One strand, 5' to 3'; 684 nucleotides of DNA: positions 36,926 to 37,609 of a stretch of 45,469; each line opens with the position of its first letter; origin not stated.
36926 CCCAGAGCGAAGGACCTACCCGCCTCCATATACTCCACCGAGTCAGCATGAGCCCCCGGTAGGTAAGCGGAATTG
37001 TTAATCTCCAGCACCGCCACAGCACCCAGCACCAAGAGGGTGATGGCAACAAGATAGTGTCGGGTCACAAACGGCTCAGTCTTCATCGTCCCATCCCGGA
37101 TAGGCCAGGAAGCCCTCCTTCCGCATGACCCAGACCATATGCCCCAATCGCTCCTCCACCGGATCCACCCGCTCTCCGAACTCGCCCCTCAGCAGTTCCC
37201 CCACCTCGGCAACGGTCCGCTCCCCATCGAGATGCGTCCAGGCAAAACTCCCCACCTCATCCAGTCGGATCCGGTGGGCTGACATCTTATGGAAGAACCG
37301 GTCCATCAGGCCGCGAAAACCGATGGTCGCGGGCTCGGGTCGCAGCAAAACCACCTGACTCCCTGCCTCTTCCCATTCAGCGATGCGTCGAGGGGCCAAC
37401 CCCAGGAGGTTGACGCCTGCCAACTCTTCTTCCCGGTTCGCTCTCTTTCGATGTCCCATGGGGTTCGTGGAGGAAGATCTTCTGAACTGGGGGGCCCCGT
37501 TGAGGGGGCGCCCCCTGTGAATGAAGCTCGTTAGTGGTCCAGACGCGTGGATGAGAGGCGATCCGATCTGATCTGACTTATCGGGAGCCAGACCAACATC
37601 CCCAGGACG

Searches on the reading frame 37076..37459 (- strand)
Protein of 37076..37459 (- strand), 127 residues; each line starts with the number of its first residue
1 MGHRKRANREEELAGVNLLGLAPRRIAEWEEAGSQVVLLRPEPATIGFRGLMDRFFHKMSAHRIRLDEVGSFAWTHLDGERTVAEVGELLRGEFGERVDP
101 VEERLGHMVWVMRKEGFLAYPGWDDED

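Call 3: search_protein_families(library=pfam, proteins=[window:37076-37459:-], max_evalue=1)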
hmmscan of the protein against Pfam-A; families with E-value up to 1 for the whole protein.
window:37076-37459:- (127 aa): 1 family
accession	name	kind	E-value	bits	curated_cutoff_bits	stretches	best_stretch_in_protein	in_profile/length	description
PF05402.18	PqqD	-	1.8e-07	31.8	23.4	1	64-118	13-67/67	Coenzyme PQQ synthesis protein D (PqqD)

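Call 4: search_protein_families(library=ncbifam, proteins=[window:37076-37459:-], max_evalue=1)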
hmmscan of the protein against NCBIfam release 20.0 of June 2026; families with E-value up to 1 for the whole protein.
window:37076-37459:- (127 aa): 5 families
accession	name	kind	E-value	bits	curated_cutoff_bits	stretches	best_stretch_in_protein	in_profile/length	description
TIGR03859.1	PQQ_PqqD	equivalog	5.7e-05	22.9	46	1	64-116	27-78/81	pyrroloquinoline quinone biosynthesis peptide chaperone PqqD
TIGR04248.1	SCM_PqqD_rel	equivalog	0.00074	19.7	100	1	62-116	25-79/84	SynChlorMet cassette protein ScmD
NF002535.0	PRK02079.1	equivalog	0.022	14.5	101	1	64-115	36-86/92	pyrroloquinoline quinone biosynthesis peptide chaperone PqqD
NF050149.1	RiPP_bind_ApyI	equivalog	0.042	13.1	200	1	58-94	203-239/260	RiPP maturation protein ApyI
TIGR02272.1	gentisate_1_2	equivalog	0.11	11.4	442.1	1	57-110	100-151/336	gentisate 1,2-dioxygenase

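Call 26: find_homologous_proteins(query=window:37076-37459:-)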
Query window:37076-37459:- (127 aa): 149 proteins with E <= 0.001 among 195 candidates; the best 120 are listed.
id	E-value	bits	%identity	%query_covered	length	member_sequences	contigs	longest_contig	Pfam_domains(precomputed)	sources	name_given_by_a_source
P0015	1.2e-75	270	94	100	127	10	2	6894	PF05402.19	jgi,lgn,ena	-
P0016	2.9e-66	240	87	100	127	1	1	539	PF05402.19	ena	-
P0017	2.0e-63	231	79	100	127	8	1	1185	PF05402.19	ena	-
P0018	5.3e-62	226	80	98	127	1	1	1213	PF05402.19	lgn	-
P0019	3.2e-61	223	77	98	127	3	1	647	PF05402.19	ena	-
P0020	3.7e-60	220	76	100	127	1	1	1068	PF05402.19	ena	-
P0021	6.3e-60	219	77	98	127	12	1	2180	-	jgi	jgi:hypothetical protein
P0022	1.1e-59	219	76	100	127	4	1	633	PF05402.19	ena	-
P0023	2.3e-59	217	82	88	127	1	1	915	PF05402.19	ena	-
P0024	2.4e-59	217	78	99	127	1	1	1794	PF05402.19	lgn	-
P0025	3.3e-59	217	76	98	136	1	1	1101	-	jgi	-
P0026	4.1e-59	217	73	98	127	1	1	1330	PF05402.19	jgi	jgi:hypothetical protein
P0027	1.5e-58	215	78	98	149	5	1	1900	PF05402.19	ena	-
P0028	2.6e-58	214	73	98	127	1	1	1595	PF05402.19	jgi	jgi:hypothetical protein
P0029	4.8e-58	213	75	98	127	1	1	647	-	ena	-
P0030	5.9e-58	213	78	99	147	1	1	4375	PF05402.19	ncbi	ncbi:MAG: PqqD family protein [Gemmatimonadota bacterium]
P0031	6.2e-58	213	75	99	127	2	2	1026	PF05402.19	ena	-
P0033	3.0e-56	207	74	98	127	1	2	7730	PF05402.19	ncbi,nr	ncbi:MAG: PqqD family protein [Gemmatimonadetes bacterium]|nr:PqqD family protein [Gemmatimonadota b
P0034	4.3e-56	207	73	99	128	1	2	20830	PF05402.19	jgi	-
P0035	5.0e-56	207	78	87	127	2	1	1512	PF05402.19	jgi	jgi:hypothetical protein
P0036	7.2e-56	206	71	98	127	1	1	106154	PF05402.19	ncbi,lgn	-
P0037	7.5e-56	206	74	98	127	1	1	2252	PF05402.19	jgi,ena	-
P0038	1.7e-55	205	74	98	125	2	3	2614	PF05402.19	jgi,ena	-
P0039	4.7e-55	204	72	99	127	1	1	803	PF05402.19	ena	-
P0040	8.2e-55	203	76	87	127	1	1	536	PF05402.19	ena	-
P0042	1.3e-54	202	71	98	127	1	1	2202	PF05402.19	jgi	jgi:hypothetical protein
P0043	1.3e-54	202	70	99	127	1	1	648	PF05402.19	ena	-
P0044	1.4e-54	202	72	99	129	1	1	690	PF05402.19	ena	-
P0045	1.4e-54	202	72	98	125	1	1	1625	PF05402.19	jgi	jgi:hypothetical protein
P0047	1.0e-53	199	72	98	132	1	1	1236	PF05402.19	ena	-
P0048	1.3e-53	199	70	99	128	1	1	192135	PF05402.19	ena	-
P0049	2.2e-53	198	71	100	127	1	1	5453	PF05402.19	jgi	jgi:hypothetical protein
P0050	3.0e-53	198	73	96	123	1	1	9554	PF05402.19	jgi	jgi:hypothetical protein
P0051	4.0e-53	197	72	94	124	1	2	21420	PF05402.19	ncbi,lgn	-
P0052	4.8e-53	197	70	99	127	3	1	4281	PF05402.19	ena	-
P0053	5.3e-53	197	70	98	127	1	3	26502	PF05402.19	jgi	-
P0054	8.6e-53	196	72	96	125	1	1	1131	PF05402.19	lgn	-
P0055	9.6e-53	196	74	95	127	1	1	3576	PF05402.19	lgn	-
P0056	9.9e-53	196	73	94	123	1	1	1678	PF05402.19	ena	-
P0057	1.5e-52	195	72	95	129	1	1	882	PF05402.19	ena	-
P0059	1.6e-52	195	72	100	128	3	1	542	PF05402.19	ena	-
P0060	6.2e-52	193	73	96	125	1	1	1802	PF05402.19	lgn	-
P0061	1.4e-51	192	73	94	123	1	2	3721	PF05402.19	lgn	-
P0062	1.9e-51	192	69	98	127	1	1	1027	PF05402.19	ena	-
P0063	2.1e-51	192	73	89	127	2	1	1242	PF05402.19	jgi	jgi:hypothetical protein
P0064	2.3e-51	192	67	98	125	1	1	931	PF05402.19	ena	-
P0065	3.1e-51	191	69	98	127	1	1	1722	PF05402.19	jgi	jgi:hypothetical protein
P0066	5.2e-51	190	71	98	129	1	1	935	PF05402.19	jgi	-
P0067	5.2e-51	190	72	94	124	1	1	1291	PF05402.19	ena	-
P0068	5.4e-51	190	72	98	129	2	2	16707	PF05402.19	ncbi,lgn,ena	-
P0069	6.7e-51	190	71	94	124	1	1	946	PF05402.19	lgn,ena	-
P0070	7.0e-51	190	72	98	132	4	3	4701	PF05402.19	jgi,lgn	jgi:hypothetical protein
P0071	7.9e-51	190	69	96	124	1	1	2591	PF05402.19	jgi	-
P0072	8.3e-51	190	69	98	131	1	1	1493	PF05402.19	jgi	jgi:hypothetical protein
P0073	8.9e-51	190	70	96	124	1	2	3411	PF05402.19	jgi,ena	-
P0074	9.2e-51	190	73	92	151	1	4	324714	PF05402.19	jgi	jgi:hypothetical protein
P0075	9.5e-51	190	69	97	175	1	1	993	PF05402.19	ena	-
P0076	1.1e-50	189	69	100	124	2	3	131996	PF05402.19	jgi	-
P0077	1.2e-50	189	70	98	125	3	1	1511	PF05402.19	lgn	-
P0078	1.2e-50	189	69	95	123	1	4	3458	PF05402.19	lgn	-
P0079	2.4e-50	188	70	91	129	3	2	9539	PF05402.19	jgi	-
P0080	3.6e-50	188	69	100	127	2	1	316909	PF05402.19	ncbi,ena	-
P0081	4.3e-50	187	69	95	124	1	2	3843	PF05402.19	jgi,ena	jgi:hypothetical protein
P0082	5.4e-50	187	69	95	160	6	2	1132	PF05402.19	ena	-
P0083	6.5e-50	187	70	96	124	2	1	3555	PF05402.19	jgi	-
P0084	6.8e-50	187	69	95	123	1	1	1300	PF05402.19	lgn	-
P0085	6.9e-50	187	69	95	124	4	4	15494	PF05402.19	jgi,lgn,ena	jgi:hypothetical protein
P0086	8.6e-50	187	71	94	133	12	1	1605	PF05402.19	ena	-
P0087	1.1e-49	186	70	95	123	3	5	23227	PF05402.19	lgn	-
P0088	1.1e-49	186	66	98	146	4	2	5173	PF05402.19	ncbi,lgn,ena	-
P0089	1.1e-49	186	73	89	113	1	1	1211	PF05402.19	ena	-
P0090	1.2e-49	186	71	91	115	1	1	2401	PF05402.19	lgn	-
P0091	1.4e-49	186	67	98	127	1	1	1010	PF05402.19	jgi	jgi:hypothetical protein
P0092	1.6e-49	186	75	94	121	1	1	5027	PF05402.19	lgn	-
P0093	2.1e-49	185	67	97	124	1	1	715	PF05402.19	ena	-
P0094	2.4e-49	185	66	99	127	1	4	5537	PF05402.19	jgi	jgi:hypothetical protein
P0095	3.2e-49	185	73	89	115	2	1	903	PF05402.19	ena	-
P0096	3.3e-49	185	69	95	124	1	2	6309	PF05402.19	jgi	jgi:hypothetical protein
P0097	4.7e-49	184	66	99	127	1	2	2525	PF05402.19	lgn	-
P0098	5.6e-49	184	70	95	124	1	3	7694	PF05402.19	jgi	jgi:hypothetical protein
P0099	8.0e-49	183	69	95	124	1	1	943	PF05402.19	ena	-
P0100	8.5e-49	183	68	94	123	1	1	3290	PF05402.19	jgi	jgi:hypothetical protein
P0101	8.7e-49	183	70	91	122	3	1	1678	PF05402.19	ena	-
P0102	1.4e-48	183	72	94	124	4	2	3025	PF05402.19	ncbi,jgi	jgi:hypothetical protein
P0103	1.5e-48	183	71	94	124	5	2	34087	PF05402.19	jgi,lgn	-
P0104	2.5e-48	182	68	94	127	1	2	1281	PF05402.19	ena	-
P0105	3.2e-48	181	66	98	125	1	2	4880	PF05402.19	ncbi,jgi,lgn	ncbi:MAG: PqqD family protein [Gemmatimonadota bacterium]|jgi:hypothetical protein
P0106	4.5e-48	181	63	99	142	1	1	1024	PF05402.19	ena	-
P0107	6.0e-48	181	67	94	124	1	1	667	PF05402.19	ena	-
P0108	6.6e-48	180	66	95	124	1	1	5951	PF05402.19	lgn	-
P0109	8.8e-48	180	65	100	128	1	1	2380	PF05402.19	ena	-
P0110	9.5e-48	180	66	98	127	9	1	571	PF05402.19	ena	-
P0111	9.5e-48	180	67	99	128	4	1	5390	PF05402.19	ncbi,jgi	jgi:hypothetical protein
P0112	1.0e-47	180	66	96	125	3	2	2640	PF05402.19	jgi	jgi:hypothetical protein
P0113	1.2e-47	180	66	95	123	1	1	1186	PF05402.19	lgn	-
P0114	1.2e-47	180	65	99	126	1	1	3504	PF05402.19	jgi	jgi:hypothetical protein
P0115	1.3e-47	179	66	99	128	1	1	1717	PF05402.19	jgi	jgi:hypothetical protein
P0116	1.5e-47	179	71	84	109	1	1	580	PF05402.19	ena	-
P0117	5.3e-47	177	65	94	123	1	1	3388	PF05402.19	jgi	-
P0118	5.5e-47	177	67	94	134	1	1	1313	PF05402.19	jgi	jgi:hypothetical protein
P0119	6.4e-47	177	68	95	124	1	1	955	PF05402.19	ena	-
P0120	6.5e-47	177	65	97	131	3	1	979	PF05402.19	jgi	-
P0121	7.6e-47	177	69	91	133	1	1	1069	PF05402.19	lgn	-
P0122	7.9e-47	177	68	93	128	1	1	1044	PF05402.19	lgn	-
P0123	1.4e-46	176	63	100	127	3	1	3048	PF05402.19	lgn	-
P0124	1.8e-46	176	66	98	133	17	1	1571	PF05402.19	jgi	jgi:hypothetical protein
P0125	2.0e-46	176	70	90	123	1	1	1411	PF05402.19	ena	-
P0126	3.5e-46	175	70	94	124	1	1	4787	PF05402.19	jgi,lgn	-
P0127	7.7e-46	174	68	95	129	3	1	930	PF05402.19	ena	-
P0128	8.4e-46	174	64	98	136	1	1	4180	PF05402.19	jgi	jgi:hypothetical protein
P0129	1.4e-45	173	64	95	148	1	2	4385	PF05402.19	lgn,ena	-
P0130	1.6e-45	173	72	84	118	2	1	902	PF05402.19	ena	-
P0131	2.6e-45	172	67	98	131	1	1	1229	PF05402.19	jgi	jgi:hypothetical protein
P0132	3.2e-45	172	66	99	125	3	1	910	PF05402.19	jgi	jgi:hypothetical protein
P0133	3.4e-45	172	72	82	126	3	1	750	PF05402.19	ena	-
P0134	6.1e-45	171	65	93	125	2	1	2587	PF05402.19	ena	-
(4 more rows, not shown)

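Call 28: find_related_loci(query=A2, collection=genome_contigs, flank=8000)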
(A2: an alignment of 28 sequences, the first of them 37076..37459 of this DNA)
Query A2 (127 aa) in genome_contigs; peptide patterns used: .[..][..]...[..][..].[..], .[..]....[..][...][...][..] (x = any residue, [..] = any of these).
223 stretches matched a pattern; 62 encode a relative of the query (tblastn E <= 1e-3); 61 distinct loci.
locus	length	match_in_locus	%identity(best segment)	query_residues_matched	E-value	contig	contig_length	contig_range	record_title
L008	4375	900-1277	78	1-126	5e-61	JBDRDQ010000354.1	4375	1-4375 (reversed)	MAG: Gemmatimonadota bacterium isolate MEGAHIT-group-1.259 k141_5779667, whole genome shotgun sequence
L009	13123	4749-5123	70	1-125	5e-58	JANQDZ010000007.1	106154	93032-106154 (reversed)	MAG: Longimicrobiales bacterium isolate PL23a_bin.107 k99_4914664, whole genome shotgun sequence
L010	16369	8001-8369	73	1-124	8e-55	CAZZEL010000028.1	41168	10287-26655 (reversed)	MAG TPA_asm: uncultured Gemmatimonadaceae bacterium isolate binchicken_co15_227 genome assembly, contig: NODE_333_length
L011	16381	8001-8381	69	1-127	1e-53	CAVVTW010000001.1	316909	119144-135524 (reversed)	MAG: uncultured Gemmatimonadales bacterium isolate MFD02923.bin.2.60 genome assembly, contig: contig_1, whole genome sho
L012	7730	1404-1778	74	1-125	2e-53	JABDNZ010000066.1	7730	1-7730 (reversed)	MAG: Gemmatimonadetes bacterium isolate Site_A17 k127_2748229, whole genome shotgun sequence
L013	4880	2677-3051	66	1-125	7e-52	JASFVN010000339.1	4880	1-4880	MAG: Gemmatimonadota bacterium isolate D1105M20metaG_Bin_353 D1105M20metaG_FD_scaffold_7736_c1, whole genome shotgun seq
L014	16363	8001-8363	69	5-125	1e-51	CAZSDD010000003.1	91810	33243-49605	MAG TPA_asm: uncultured Gemmatimonadaceae bacterium isolate SRP319275_co2_298 genome assembly, contig: NODE_47_length_91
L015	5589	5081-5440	67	6-125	2e-51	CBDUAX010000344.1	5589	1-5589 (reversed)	MAG TPA_asm: uncultured bacterium isolate ERR2431952_binner23_Refined_41 genome assembly, contig: ERZ23880211.19057, who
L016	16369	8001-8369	67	1-126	2e-50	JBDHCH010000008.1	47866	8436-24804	MAG: Gemmatimonadota bacterium isolate M8-12_Bin_85 M8-12_Bin_85_scaffold_1355, whole genome shotgun sequence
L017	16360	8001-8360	60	8-127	6e-45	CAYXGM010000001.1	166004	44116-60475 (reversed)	MAG TPA_asm: uncultured Gemmatimonadaceae bacterium isolate SRP141376_co1_394 genome assembly, contig: NODE_163_length_1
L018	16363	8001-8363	60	6-126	2e-42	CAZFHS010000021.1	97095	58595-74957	MAG TPA_asm: uncultured Gemmatimonadaceae bacterium isolate binchicken_co97_465 genome assembly, contig: NODE_671_length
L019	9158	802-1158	61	8-126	2e-41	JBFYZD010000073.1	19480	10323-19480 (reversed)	MAG: Gemmatimonadales bacterium isolate PPR_0425 PPR_0425.fa_k121_626407, whole genome shotgun sequence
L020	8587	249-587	57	13-125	5e-39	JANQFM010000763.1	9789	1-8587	MAG: Acidobacteria bacterium isolate PL23a_bin.88 k99_106921, whole genome shotgun sequence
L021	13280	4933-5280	55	9-124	2e-38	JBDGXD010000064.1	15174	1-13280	MAG: Gemmatimonadota bacterium isolate M3-22_Bin_33 M3-22_Bin_33_scaffold_10884, whole genome shotgun sequence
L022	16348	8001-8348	56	10-125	1e-38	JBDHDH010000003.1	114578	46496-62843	MAG: Gemmatimonadota bacterium isolate M8-32_Bin_209 M8-32_Bin_209_scaffold_216, whole genome shotgun sequence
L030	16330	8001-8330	52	11-120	7e-32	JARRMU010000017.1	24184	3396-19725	MAG: Gemmatimonadales bacterium isolate Spart_106_MAG scaffold_36, whole genome shotgun sequence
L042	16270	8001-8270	45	23-112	1e-16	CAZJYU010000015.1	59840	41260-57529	MAG TPA_asm: uncultured Vicinamibacteraceae bacterium isolate SRP109090_co2_6 genome assembly, contig: NODE_582_length_5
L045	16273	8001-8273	43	22-112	6e-15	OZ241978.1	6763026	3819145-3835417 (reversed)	MAG: Vicinamibacterales bacterium isolate 51a24197-77cf-4160-b0f1-11ac4e34766b genome assembly, chromosome: 1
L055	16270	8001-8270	42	23-112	6e-14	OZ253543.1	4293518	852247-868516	MAG: Vicinamibacterales bacterium isolate a555a54f-759e-46d5-9286-a5a0a1e3be1d genome assembly, chromosome: 1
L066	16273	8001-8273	41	22-112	3e-12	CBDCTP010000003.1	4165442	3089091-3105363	MAG: Vicinamibacterales bacterium isolate 10f4adea-8e09-47d4-a7a3-d2416a85f142 genome assembly, contig: contig_3, whole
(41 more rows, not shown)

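Call 45: search_protein_families(library=pfam, proteins=[L030:8346-10877:+, L045:8524-8973:+, L045:8867-9940:+, L042:8349-10151:-, L066:8337-10142:-, L055:8334-8783:+, L055:8731-9738:+], max_evalue=0.001)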
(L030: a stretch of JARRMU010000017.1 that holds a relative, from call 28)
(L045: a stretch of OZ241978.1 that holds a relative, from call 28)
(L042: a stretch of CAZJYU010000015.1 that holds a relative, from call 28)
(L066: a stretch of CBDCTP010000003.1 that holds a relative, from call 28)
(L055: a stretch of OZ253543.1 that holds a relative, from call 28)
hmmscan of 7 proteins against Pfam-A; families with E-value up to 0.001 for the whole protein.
L030:8346-10877:+ (843 aa): 1 family
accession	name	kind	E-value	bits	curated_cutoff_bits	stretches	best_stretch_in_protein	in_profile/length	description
PF00246.29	Peptidase_M14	-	2.5e-14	54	21.6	1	49-223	4-163/286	Zinc carboxypeptidase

L045:8524-8973:+ (149 aa): 1 family
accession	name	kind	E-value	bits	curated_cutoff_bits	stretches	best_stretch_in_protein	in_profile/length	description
PF01957.25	NfeD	-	8.2e-09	36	29.1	1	90-140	9-56/57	NfeD-like C-terminal, partner-binding domain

L045:8867-9940:+ (357 aa): 2 families
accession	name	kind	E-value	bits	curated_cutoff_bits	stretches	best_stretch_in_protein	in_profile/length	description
PF01145.31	Band_7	-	1.5e-32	113.5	23.6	1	68-249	2-175/176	SPFH domain / Band 7 family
PF16200.10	Band_7_C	-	2e-23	82.6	29.1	1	287-348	1-62/63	C-terminal region of band_7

L042:8349-10151:- (600 aa): 2 families
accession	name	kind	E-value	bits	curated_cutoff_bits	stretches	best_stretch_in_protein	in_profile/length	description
PF02540.23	NAD_synthase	-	8.6e-71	238.3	21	1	325-571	4-242/242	NAD synthase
PF00795.27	CN_hydrolase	-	6.8e-36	124.3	23.2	1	6-272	1-252/256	Carbon-nitrogen hydrolase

L066:8337-10142:- (601 aa): 2 families
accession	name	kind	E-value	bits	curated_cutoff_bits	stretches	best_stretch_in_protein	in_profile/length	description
PF02540.23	NAD_synthase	-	2.4e-69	233.6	21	1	327-573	4-242/242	NAD synthase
PF00795.27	CN_hydrolase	-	3.9e-35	121.9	23.2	1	7-255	1-247/256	Carbon-nitrogen hydrolase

L055:8334-8783:+ (149 aa): 1 family
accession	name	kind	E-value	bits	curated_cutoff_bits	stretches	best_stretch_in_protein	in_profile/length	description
PF01957.25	NfeD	-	2.2e-09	37.8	29.1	1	84-141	3-57/57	NfeD-like C-terminal, partner-binding domain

L055:8731-9738:+ (335 aa): 2 families
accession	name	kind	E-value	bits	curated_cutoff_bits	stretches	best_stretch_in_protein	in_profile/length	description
PF01145.31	Band_7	-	1.5e-34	120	23.6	1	49-219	2-175/176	SPFH domain / Band 7 family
PF16200.10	Band_7_C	-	2.3e-24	85.6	29.1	1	268-329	1-62/63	C-terminal region of band_7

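Call 58: search_solved_structures(query=A2, max_evalue=1, show_alignments=2)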
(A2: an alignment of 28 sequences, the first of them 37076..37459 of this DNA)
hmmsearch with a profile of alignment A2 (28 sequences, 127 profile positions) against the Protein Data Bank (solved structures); distinct sequences matched with E-value up to 1: 3.
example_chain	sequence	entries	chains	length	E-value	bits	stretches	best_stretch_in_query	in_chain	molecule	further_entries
9x8z_B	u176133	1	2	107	0.00036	23.8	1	65-119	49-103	PqqD family protein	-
3g2b_A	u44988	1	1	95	0.02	18.2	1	62-118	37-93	Coenzyme PQQ synthesis protein D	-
5v1u_A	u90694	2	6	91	0.3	14.4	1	56-119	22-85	TbiB1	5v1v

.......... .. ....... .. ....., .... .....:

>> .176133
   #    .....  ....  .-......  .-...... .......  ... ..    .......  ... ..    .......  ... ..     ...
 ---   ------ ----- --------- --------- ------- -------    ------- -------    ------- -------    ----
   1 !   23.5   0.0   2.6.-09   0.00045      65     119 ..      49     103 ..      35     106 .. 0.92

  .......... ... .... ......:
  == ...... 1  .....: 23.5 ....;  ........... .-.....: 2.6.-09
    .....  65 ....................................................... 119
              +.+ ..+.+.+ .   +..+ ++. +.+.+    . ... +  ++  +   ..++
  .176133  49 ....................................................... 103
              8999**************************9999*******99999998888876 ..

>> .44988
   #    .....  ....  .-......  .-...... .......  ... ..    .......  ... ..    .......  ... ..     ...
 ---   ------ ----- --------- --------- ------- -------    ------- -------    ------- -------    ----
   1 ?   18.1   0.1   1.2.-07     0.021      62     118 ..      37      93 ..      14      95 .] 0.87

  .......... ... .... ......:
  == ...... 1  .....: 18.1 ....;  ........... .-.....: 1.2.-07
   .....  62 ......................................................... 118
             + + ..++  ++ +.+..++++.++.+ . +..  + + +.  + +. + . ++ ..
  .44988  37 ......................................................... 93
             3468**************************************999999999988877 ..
